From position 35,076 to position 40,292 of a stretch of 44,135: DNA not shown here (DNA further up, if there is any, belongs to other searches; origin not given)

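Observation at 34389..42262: Co-directional four-gene orphan cluster centred on a 1638-aa protein: best candidate for an undescribed system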

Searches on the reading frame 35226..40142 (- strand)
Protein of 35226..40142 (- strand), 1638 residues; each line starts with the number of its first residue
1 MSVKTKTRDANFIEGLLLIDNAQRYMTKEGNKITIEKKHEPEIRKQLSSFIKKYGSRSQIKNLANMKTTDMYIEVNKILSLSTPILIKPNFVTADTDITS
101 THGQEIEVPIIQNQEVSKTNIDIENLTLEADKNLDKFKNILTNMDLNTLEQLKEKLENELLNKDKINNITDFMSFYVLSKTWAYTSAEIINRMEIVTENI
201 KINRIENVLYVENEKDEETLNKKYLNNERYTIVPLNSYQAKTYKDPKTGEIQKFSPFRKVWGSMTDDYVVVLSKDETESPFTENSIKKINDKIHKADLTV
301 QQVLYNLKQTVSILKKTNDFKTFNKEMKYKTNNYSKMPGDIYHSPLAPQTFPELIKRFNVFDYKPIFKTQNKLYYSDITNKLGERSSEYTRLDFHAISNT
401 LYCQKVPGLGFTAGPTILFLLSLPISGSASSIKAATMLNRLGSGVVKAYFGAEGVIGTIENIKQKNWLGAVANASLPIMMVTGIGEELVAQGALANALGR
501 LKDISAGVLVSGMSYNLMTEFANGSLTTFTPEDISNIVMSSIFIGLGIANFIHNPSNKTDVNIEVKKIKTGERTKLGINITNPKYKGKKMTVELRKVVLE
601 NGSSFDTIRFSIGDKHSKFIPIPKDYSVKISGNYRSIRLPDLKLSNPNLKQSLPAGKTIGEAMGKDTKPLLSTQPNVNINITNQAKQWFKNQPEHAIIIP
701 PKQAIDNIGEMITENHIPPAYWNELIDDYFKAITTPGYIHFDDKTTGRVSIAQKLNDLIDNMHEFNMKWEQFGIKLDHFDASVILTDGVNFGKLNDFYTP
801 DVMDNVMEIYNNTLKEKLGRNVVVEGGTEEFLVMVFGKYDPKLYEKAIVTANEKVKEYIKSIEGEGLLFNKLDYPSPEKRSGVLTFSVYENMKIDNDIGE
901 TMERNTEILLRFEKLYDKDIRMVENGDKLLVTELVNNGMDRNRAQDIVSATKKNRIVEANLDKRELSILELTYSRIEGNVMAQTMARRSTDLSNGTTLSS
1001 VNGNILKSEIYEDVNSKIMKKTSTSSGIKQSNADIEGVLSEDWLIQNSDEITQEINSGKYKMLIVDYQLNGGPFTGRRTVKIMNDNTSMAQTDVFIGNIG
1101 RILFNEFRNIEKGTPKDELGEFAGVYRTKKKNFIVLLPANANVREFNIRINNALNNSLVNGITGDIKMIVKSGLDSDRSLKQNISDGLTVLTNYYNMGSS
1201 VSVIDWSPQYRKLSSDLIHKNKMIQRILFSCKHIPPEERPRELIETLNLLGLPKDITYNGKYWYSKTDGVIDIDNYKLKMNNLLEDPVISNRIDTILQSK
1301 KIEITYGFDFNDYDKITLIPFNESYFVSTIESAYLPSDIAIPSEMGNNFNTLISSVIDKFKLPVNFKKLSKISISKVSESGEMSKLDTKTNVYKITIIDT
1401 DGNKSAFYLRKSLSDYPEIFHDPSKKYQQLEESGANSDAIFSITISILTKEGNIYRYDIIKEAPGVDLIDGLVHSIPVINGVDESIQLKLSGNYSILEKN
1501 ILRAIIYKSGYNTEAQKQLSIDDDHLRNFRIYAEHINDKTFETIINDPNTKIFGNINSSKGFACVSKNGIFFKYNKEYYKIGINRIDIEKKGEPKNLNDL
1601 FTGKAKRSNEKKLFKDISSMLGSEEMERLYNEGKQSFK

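Call 4: search_protein_families(library=pfam, proteins=[window:35226-40142:-], max_evalue=1)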
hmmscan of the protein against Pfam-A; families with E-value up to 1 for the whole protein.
window:35226-40142:- (1638 aa): 0 families

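Call 5: find_encoding_contigs(protein=window:35226-40142:-, flank=10000, max_places=6)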
Protein window:35226-40142:- (1638 aa): no gene with exactly this product is on record in the collection.
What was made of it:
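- Tried and rejected: An exact look-up of the giant found no contig (call 5).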

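Call 6: find_homologous_proteins(query=window:35226-40142:-, max_evalue=0.001)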
Query window:35226-40142:- (1638 aa): 1 proteins with E <= 0.001 among 8000 candidates.
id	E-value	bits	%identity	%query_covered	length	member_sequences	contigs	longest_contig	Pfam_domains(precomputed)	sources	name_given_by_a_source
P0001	0.0e+0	3632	100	100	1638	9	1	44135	-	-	-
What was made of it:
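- Tried and rejected: The word-indexed homology search with the giant found only itself (call 6).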

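Call 7: find_related_loci(query=window:35226-40142:-, collection=genome_contigs, flank=10000)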
Query window:35226-40142:- (1638 aa) in genome_contigs; peptide patterns used: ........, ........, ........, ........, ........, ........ (x = any residue, [..] = any of these).
33 stretches matched a pattern, but none encodes a relative of the query by tblastn (E <= 1e-3).

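Call 13: search_solved_structures(query=window:35226-40142:-, max_evalue=10, show_alignments=3)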
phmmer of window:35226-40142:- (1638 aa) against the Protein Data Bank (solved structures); distinct sequences matched with E-value up to 10: 2.
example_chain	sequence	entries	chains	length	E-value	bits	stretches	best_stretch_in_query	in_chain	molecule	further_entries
3km8_A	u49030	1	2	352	0.49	11.1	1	190-287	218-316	Adenosine deaminase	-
3zf6_A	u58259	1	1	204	0.79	10.4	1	546-601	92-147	DUTPASE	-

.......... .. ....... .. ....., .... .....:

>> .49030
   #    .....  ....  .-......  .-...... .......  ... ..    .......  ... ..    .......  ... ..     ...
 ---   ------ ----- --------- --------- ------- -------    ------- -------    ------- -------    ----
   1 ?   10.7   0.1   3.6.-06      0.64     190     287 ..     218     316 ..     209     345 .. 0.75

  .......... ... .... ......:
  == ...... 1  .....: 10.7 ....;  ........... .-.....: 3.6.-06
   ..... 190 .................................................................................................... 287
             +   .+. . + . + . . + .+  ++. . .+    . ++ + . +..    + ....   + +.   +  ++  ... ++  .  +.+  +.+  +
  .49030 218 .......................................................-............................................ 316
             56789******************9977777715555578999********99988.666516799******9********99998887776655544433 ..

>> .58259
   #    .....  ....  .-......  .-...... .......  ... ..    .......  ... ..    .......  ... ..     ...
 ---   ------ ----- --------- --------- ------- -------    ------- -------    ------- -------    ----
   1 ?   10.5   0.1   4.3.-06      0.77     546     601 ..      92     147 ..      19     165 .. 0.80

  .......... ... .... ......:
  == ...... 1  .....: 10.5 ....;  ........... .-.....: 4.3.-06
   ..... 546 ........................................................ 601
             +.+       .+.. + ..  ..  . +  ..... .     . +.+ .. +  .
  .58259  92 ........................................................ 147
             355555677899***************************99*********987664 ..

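Call 22: list_cluster_members(proteins=[window:35226-40142:-, window:34389-35054:-, window:40203-41072:-, window:41149-42261:-, window:41149-42105:-, window:42542-43411:+, window:32567-34342:-])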
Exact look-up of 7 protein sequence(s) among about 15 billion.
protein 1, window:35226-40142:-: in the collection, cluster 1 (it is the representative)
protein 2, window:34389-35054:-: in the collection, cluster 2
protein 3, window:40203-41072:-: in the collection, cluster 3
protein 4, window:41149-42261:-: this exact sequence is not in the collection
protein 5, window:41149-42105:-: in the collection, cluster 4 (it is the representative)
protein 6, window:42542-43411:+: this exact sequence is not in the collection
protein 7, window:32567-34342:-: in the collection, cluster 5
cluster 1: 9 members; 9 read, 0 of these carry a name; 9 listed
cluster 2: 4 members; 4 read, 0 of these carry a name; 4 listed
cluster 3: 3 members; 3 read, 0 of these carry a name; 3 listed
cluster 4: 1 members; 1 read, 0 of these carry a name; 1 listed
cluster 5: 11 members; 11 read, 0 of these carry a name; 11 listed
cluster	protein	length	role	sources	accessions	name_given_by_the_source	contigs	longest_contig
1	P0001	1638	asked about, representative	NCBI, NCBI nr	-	-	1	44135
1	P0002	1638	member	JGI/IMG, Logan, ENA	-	-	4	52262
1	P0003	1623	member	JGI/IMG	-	-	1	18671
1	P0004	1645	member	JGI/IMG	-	-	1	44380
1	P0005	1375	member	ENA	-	-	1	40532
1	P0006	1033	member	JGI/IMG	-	-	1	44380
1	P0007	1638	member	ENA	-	-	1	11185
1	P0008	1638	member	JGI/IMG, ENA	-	-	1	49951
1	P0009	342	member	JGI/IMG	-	-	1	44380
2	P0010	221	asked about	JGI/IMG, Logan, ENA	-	-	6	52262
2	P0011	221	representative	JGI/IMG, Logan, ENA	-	-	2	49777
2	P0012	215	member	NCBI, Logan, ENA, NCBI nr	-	-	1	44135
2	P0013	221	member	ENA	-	-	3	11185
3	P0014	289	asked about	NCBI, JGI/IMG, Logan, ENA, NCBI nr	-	-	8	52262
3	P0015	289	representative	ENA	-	-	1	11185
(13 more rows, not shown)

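Call 27: search_protein_families(library=padloc, proteins=[window:35226-40142:-], max_evalue=1)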
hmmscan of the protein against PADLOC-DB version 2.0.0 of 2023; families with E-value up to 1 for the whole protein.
window:35226-40142:- (1638 aa): 0 families

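Call 28: search_protein_families(library=phrogs, proteins=[window:35226-40142:-], max_evalue=1)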
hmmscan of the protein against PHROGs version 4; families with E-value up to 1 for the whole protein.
window:35226-40142:- (1638 aa): 0 families

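Call 38: find_homologous_proteins(query=A2, max_evalue=0.01)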
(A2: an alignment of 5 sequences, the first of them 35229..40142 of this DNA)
Query A2 (5 sequences) (1638 aa, profile of the alignment): 2 proteins with E <= 0.01 among 8000 candidates.
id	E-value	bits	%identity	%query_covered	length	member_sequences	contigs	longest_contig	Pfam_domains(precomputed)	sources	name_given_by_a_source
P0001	1.9e-229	781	100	100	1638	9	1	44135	-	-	-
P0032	2.0e-31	127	99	11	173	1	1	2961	-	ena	-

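Call 80: search_protein_families(library=ncbifam, proteins=[window:35226-40142:-], max_evalue=1)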
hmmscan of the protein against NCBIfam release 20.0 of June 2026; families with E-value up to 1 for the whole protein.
window:35226-40142:- (1638 aa): 1 family
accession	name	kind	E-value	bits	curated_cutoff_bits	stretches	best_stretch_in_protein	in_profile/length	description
TIGR00254.1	GGDEF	domain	0.00015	21.5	37.4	1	776-841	32-98/168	diguanylate cyclase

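Call 94: search_dna_similar(query=window:35229-40142:-, collection=phages, mode=protein, max_evalue=0.001, max_rows=10)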
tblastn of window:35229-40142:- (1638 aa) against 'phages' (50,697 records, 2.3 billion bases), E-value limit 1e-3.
No match.

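Call 95: search_dna_similar(query=window:35229-40142:-, collection=plasmids, mode=protein, max_evalue=0.001, max_rows=10)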
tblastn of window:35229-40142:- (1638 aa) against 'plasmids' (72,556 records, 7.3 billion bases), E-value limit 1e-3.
No match.
